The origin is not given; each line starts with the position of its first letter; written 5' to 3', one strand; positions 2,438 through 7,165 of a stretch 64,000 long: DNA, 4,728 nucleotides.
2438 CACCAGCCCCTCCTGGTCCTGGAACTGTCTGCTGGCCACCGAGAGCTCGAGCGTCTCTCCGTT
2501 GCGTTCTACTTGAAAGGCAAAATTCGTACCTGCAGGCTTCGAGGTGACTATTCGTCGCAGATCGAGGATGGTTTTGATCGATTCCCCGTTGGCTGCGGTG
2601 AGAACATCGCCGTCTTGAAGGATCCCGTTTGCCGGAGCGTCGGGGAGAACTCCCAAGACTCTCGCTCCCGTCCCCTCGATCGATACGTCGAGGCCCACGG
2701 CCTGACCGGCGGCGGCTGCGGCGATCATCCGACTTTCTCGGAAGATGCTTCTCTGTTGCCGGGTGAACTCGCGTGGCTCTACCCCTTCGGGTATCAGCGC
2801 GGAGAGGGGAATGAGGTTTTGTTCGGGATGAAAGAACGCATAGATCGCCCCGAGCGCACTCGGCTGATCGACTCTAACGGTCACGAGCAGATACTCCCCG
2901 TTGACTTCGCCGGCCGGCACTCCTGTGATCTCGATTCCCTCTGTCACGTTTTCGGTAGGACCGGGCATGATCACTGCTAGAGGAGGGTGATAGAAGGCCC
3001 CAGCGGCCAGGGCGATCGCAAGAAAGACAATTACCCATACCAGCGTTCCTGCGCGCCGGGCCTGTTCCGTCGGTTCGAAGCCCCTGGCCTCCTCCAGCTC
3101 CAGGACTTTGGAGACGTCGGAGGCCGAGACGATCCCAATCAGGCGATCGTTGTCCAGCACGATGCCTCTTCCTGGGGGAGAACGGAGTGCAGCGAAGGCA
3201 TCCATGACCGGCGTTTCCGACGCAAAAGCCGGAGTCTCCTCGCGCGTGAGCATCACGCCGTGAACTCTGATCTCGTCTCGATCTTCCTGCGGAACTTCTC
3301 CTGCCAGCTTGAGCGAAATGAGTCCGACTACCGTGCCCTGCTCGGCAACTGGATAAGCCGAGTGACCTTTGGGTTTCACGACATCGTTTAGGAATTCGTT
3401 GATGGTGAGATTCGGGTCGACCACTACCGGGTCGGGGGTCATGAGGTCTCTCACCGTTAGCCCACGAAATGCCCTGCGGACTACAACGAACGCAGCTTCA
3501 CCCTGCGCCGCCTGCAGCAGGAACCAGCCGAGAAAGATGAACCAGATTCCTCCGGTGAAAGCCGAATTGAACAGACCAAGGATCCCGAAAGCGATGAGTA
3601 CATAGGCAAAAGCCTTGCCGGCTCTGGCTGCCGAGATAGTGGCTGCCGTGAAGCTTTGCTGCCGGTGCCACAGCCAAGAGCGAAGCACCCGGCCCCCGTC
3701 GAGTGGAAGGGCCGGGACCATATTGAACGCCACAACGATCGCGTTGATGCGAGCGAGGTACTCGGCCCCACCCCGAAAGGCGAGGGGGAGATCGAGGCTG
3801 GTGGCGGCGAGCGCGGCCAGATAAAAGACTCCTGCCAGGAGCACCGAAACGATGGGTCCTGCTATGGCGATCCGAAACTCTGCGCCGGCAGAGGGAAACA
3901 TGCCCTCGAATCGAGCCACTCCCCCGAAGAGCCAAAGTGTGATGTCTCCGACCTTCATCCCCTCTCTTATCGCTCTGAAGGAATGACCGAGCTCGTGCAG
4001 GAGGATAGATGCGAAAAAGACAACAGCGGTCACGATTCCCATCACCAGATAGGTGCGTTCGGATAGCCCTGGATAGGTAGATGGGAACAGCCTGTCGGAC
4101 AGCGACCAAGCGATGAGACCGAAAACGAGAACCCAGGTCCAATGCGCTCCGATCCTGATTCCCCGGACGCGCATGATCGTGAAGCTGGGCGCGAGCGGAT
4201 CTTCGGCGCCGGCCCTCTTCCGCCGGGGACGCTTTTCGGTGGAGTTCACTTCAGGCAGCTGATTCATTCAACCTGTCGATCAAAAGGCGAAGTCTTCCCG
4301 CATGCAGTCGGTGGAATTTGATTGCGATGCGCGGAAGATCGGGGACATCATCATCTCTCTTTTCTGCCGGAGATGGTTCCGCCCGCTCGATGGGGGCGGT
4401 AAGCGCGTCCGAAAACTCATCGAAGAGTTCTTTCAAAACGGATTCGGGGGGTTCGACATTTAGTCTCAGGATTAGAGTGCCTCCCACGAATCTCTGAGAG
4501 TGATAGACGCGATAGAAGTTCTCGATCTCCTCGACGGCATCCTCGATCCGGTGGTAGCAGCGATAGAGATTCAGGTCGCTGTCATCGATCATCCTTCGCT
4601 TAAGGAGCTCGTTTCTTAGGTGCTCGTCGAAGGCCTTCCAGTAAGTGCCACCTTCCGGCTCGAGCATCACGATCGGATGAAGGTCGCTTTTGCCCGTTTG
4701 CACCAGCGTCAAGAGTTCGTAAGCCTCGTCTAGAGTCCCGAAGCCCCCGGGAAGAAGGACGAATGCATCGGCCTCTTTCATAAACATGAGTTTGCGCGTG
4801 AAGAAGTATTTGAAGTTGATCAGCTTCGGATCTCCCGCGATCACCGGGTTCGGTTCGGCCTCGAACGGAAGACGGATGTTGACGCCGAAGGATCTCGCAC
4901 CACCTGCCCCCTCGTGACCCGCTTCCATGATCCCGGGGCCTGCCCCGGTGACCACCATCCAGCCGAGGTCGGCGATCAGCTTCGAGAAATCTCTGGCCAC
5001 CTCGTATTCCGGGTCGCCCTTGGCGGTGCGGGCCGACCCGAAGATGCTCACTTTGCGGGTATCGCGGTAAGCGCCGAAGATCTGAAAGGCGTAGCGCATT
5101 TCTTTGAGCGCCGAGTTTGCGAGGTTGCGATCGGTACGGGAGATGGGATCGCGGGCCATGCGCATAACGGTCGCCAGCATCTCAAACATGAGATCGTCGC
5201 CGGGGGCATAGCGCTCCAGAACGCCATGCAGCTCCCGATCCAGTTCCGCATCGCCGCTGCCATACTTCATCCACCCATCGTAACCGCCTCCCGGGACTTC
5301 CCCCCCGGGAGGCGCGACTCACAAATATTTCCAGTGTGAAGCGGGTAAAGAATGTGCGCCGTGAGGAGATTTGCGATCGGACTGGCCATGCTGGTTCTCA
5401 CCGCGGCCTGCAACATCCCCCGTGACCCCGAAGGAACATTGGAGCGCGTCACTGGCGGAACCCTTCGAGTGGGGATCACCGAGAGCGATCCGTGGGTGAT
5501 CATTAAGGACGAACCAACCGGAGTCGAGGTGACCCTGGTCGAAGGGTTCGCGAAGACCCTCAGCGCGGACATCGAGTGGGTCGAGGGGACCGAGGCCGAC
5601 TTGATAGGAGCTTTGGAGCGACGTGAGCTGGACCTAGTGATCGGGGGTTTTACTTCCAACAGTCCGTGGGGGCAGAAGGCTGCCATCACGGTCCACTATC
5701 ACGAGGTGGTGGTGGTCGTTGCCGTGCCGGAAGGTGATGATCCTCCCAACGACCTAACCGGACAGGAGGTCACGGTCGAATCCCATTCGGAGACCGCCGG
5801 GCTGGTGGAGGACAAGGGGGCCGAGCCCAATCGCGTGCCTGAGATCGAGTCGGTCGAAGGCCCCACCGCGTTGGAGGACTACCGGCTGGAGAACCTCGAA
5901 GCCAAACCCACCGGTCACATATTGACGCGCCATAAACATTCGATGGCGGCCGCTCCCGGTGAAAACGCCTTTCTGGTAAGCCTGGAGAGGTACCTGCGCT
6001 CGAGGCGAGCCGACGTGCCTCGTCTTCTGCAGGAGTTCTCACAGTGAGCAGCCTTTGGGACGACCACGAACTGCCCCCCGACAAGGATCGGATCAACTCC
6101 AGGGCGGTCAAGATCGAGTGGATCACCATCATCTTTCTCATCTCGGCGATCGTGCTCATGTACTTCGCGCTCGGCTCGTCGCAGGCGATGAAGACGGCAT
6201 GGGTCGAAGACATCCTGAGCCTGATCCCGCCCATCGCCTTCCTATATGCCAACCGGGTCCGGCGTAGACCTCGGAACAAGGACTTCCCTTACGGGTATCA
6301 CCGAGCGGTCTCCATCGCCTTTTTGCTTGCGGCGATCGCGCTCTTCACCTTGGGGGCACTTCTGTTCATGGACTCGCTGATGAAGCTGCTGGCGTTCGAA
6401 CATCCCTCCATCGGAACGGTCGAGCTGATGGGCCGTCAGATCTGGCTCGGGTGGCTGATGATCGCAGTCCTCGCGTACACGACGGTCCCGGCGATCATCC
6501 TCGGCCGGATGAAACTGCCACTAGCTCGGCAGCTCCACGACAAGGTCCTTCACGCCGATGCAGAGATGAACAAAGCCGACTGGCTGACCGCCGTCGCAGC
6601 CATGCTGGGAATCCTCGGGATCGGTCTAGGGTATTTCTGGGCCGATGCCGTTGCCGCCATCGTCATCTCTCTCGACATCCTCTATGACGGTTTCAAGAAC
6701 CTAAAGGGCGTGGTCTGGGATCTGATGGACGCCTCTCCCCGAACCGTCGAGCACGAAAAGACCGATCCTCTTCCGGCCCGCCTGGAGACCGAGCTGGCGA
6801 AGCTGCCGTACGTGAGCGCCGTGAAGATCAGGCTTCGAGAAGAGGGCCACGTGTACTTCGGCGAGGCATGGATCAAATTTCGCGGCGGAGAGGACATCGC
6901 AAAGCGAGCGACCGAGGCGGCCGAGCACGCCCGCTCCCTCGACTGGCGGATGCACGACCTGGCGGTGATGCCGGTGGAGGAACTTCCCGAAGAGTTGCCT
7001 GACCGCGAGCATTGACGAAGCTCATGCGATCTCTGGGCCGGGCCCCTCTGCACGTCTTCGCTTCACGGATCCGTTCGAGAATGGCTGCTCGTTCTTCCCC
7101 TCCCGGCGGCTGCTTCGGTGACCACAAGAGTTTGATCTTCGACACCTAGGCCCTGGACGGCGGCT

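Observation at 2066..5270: In-frame fusion of a CBS-containing M50 site-2 protease with a PDZ/Lon-like (YlbL-type) protease, in an operon with a LOG-family gene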

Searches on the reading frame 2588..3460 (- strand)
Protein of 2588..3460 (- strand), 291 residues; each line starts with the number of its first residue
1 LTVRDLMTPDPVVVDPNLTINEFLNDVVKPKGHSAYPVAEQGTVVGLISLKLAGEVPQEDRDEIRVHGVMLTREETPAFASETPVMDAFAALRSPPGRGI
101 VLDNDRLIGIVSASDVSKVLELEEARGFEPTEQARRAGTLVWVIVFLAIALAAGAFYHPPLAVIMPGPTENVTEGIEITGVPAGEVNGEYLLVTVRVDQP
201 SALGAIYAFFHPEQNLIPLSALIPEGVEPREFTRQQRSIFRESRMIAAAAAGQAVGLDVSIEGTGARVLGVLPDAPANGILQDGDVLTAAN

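Call 45: search_protein_representatives(protein=window:2588-3460:-)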
Query: 291 residues. Proteins with E-value up to 0.001 (for the whole library): 1591; up to 1e-10: 265; up to 1e-30: 31. The best 150 are listed.
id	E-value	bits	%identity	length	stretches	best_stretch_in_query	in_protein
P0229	2.2e-78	279.8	49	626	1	2-290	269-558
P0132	2.4e-77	276.3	49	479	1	3-288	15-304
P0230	5.5e-62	225.9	41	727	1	1-289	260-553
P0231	6.5e-58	212.6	40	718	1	2-290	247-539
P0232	3.1e-57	210.4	42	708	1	3-290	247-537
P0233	3.1e-56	207.1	41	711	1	1-290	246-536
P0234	5.3e-56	206.3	42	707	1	2-289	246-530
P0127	1.4e-55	204.9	48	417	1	45-290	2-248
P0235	6.2e-55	202.8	42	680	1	3-279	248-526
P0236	4.5e-54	200.0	40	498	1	3-289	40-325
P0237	2.7e-53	197.5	38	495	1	1-290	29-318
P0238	3.4e-53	197.1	41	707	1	2-290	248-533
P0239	1.4e-51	191.8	41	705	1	3-289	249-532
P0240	2.5e-48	181.1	41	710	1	1-288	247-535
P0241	1.7e-47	178.4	46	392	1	78-291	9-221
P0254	3.6e-31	124.9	40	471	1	122-290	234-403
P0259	1.8e-26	109.5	43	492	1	134-288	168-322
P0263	1.9e-25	106.1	45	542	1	150-291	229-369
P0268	4.4e-23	98.4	44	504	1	135-289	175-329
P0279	1.8e-20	89.7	41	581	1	144-289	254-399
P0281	3.6e-20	88.8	41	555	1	143-289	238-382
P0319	5.6e-16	75.0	41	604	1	147-289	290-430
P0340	4.2e-15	72.2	35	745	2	133-289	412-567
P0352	4.0e-14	69.0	32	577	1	133-290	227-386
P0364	2.5e-13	66.3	37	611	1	139-289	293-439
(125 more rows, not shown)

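Call 46: search_protein_families(library=pfam, proteins=[P0254, P0259, P0263, P0268, P0279, P0281, P0319, P0340, P0364, P0352], max_evalue=0.001)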
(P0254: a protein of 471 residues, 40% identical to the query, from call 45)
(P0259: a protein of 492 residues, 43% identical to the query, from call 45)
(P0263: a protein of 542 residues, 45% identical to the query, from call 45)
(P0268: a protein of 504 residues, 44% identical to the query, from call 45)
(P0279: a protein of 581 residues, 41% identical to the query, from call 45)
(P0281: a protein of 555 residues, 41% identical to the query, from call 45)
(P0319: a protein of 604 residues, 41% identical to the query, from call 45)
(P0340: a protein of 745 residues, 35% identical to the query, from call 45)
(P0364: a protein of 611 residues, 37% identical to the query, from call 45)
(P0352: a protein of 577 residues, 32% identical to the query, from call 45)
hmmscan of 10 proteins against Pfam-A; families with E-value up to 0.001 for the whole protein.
P0254 (471 aa): 4 families
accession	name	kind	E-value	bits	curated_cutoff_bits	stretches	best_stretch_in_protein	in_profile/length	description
PF02163.28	Peptidase_M50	-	1.6e-16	60.7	27.2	2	62-125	8-97/221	Peptidase family M50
PF13180.12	PDZ_2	-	1.4e-11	45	27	1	369-441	4-77/80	PDZ domain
PF17820.7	PDZ_6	-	1.3e-07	31.7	27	1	380-433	1-54/54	PDZ domain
PF00595.29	PDZ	-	1.1e-06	29.3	23.2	1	376-431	24-80/81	PDZ domain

P0259 (492 aa): 5 families
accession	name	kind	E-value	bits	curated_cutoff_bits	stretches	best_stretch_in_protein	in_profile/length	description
PF00027.35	cNMP_binding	-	4e-14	52.8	27.5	1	45-119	2-81/89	Cyclic nucleotide-binding domain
PF13180.12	PDZ_2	-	3.7e-08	34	27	1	306-362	22-77/80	PDZ domain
PF05362.19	Lon_C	-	1e-07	32.1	21.1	1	396-470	104-176/205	Lon protease (S16) C-terminal proteolytic domain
PF17820.7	PDZ_6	-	4.9e-06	26.6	27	1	315-352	16-52/54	PDZ domain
PF00595.29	PDZ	-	0.00032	21.5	23.2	1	308-352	36-80/81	PDZ domain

P0263 (542 aa): 5 families
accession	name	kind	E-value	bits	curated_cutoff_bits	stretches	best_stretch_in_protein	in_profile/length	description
PF00027.35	cNMP_binding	-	8e-10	39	27.5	1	83-162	3-87/89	Cyclic nucleotide-binding domain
PF17820.7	PDZ_6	-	3.3e-08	33.6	27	1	346-389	2-46/54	PDZ domain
PF00595.29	PDZ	-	1.3e-06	29.1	23.2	1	337-388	21-74/81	PDZ domain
PF13180.12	PDZ_2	-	2.4e-06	28.1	27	1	334-402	4-73/80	PDZ domain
PF05362.19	Lon_C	-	5e-06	26.7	21.1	1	448-513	109-172/205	Lon protease (S16) C-terminal proteolytic domain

P0268 (504 aa): 4 families
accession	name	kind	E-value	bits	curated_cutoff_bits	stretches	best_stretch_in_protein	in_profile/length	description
PF13180.12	PDZ_2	-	7.2e-11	42.7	27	1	296-368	4-77/80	PDZ domain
PF00027.35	cNMP_binding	-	9.2e-11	42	27.5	1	49-129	2-87/89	Cyclic nucleotide-binding domain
PF17820.7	PDZ_6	-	3.1e-07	30.5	27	1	308-355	2-49/54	PDZ domain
PF00595.29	PDZ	-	0.00029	21.6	23.2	1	303-348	24-70/81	PDZ domain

P0279 (581 aa): 2 families
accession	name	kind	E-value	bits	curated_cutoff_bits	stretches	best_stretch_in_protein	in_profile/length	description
PF00027.35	cNMP_binding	-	6.9e-11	42.4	27.5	1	89-168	2-86/89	Cyclic nucleotide-binding domain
PF05362.19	Lon_C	-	2.1e-07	31.1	21.1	1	489-555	109-173/205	Lon protease (S16) C-terminal proteolytic domain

P0281 (555 aa): 4 families
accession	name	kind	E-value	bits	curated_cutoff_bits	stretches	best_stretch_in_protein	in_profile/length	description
PF13180.12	PDZ_2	-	9.2e-09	35.9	27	1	367-421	23-77/80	PDZ domain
PF17820.7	PDZ_6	-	2.2e-08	34.2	27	1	365-413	7-54/54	PDZ domain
PF02163.28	Peptidase_M50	-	2e-06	27.8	27.2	1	113-184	148-221/221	Peptidase family M50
PF00595.29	PDZ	-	0.00055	20.7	23.2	0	364-411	33-80/81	PDZ domain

P0319 (604 aa): 7 families
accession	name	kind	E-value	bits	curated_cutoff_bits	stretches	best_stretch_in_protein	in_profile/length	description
PF02163.28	Peptidase_M50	-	1.4e-17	64.2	27.2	2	151-209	158-218/221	Peptidase family M50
PF13180.12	PDZ_2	-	1.1e-14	54.9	27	1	397-472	4-80/80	PDZ domain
PF17820.7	PDZ_6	-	2.3e-09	37.3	27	1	409-461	2-54/54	PDZ domain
PF05362.19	Lon_C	-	8.2e-09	35.7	21.1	1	508-599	108-200/205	Lon protease (S16) C-terminal proteolytic domain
PF00595.29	PDZ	-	2.3e-08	34.8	23.2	1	392-459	8-80/81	PDZ domain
PF19805.5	DUF6288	-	5.6e-06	26.2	26.3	1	408-472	4-76/402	Family of unknown function (DUF6288)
PF14685.13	PDZ_Tricorn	-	0.00034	21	25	1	424-470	42-88/88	Tricorn protease PDZ domain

P0340 (745 aa): 5 families
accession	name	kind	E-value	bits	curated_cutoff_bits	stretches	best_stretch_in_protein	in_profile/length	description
PF02163.28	Peptidase_M50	-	5.6e-13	49.2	27.2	2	151-203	161-212/221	Peptidase family M50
PF13180.12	PDZ_2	-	6.2e-10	39.7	27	1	534-604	4-75/80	PDZ domain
PF17820.7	PDZ_6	-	1.9e-06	27.9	27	1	548-598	4-54/54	PDZ domain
PF00595.29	PDZ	-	0.00031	21.5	23.2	1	541-596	24-80/81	PDZ domain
PF05362.19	Lon_C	-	0.00068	19.7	21.1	1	646-710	109-171/205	Lon protease (S16) C-terminal proteolytic domain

P0364 (611 aa): 5 families
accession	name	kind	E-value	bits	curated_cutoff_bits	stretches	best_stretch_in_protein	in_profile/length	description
PF02163.28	Peptidase_M50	-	5.1e-18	65.7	27.2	2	138-192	159-215/221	Peptidase family M50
PF13180.12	PDZ_2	-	1.9e-11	44.5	27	1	415-481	13-80/80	PDZ domain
PF00595.29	PDZ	-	1.2e-06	29.2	23.2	1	414-469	25-81/81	PDZ domain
PF17820.7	PDZ_6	-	3.5e-06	27.1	27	1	418-470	2-54/54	PDZ domain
PF05362.19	Lon_C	-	0.0001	22.4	21.1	1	518-607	109-199/205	Lon protease (S16) C-terminal proteolytic domain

P0352 (577 aa): 5 families
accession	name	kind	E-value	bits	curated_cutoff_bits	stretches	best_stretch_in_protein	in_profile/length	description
PF05362.19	Lon_C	-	1.5e-09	38.2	21.1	1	469-559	109-200/205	Lon protease (S16) C-terminal proteolytic domain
PF13180.12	PDZ_2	-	2.5e-09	37.7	27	1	350-414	2-67/80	PDZ domain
PF17820.7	PDZ_6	-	2.3e-07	30.9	27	1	363-414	1-52/54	PDZ domain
PF00595.29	PDZ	-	1.8e-05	25.5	23.2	1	359-414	24-80/81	PDZ domain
PF14685.13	PDZ_Tricorn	-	0.00058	20.2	25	0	375-419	37-81/88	Tricorn protease PDZ domain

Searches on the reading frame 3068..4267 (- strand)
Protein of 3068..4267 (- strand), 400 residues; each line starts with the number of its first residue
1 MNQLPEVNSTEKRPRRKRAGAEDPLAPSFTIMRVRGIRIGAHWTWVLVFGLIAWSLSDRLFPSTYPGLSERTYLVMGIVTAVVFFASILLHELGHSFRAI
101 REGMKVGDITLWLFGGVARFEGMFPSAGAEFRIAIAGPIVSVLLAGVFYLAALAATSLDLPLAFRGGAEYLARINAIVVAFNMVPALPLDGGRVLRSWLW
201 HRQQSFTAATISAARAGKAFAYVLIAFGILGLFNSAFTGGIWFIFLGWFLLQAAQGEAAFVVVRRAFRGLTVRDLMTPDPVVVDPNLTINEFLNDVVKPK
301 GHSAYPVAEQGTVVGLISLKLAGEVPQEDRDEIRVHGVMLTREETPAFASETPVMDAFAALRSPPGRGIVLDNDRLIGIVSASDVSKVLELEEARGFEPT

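Call 70: search_solved_structures(query=window:3068-4267:-, max_evalue=0.001)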
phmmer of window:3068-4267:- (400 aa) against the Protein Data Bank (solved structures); distinct sequences matched with E-value up to 0.001: 5.
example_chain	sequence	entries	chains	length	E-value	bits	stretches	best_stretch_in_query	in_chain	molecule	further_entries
3b4r_A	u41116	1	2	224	2.1e-23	86.1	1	60-273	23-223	Putative zinc metalloprotease MJ0392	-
5g5r_A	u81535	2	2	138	9.2e-09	37.9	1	274-394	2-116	SITE-2 PROTEASE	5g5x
8vjl_A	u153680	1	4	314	3e-06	29.6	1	83-252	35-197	Stage IV sporulation protein FB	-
8vjm_A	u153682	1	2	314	8e-06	28.2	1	83-252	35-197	Stage IV sporulation protein FB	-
5awe_A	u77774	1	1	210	8.2e-06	28.2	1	271-388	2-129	Putative acetoin utilization protein, acetoin dehydrogenase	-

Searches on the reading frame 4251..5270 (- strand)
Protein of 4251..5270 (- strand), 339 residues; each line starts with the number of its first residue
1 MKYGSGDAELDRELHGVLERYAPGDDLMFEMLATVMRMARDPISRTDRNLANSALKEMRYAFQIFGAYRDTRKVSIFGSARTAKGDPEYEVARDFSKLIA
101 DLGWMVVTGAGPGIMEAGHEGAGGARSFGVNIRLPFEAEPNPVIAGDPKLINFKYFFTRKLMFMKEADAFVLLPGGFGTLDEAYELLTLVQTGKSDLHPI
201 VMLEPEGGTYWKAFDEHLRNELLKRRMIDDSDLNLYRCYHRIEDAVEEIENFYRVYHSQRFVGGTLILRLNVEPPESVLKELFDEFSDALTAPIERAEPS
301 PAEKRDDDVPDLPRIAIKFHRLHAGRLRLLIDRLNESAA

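Call 3: search_protein_families(library=pfam, proteins=[window:4251-5270:-], max_evalue=0.01)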
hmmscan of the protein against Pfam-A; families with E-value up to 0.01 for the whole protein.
window:4251-5270:- (339 aa): 2 families
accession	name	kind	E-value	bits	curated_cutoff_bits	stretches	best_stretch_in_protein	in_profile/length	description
PF03641.19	Lysine_decarbox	-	7.5e-26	91.3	27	1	116-248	2-130/131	Possible lysine decarboxylase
PF18306.6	LDcluster4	-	1.1e-10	41.8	26.3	1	72-183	2-110/151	SLOG cluster4 family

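Call 4: search_protein_families(library=ncbifam, proteins=[window:4251-5270:-], max_evalue=0.01)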
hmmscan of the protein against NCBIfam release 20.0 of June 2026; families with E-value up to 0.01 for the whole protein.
window:4251-5270:- (339 aa): 4 families
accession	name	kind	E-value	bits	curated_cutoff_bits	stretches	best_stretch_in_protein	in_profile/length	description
TIGR00730.1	TIGR00730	subfamily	1e-30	106.8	96.35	1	73-251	2-177/178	TIGR00730 family Rossman fold protein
NF058542.1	CtkRMPhLog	equivalog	3.6e-11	43.3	300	1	89-208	18-137/177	cytokinin riboside 5'-monophosphate phosphoribohydrolase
TIGR00725.1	TIGR00725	hypoth_equivalog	3.5e-08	33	106.9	1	73-188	3-113/159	TIGR00725 family protein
NF038390.1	Nsidase_PpnN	equivalog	1.5e-05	24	450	1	48-222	123-304/450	nucleotide 5'-monophosphate nucleosidase PpnN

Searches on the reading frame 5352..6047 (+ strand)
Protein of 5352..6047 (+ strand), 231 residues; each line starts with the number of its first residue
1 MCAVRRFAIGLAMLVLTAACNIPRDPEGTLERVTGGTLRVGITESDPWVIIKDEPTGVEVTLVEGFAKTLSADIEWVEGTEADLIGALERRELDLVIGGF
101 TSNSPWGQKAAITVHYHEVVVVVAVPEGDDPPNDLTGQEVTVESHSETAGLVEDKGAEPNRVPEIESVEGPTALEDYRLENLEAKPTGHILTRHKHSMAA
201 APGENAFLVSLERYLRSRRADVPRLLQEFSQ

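Call 3: search_protein_families(library=pfam, proteins=[window:5352-6047:+], max_evalue=0.01)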
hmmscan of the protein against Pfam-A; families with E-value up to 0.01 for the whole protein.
window:5352-6047:+ (231 aa): 1 family
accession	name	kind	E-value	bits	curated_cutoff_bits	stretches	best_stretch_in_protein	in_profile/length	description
PF00497.25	SBP_bac_3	-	2.9e-10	40.5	26.4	1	38-191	1-98/132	Bacterial extracellular solute-binding proteins, family 3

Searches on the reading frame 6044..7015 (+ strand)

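Call 3: search_protein_families(library=pfam, proteins=[window:6044-7015:+], max_evalue=0.01)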
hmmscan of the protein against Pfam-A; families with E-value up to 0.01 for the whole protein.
window:6044-7015:+ (323 aa): 1 family
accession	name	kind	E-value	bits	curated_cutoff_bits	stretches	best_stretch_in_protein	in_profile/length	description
PF01545.26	Cation_efflux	-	7.4e-22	78.5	26.6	1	27-228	5-198/198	Cation efflux family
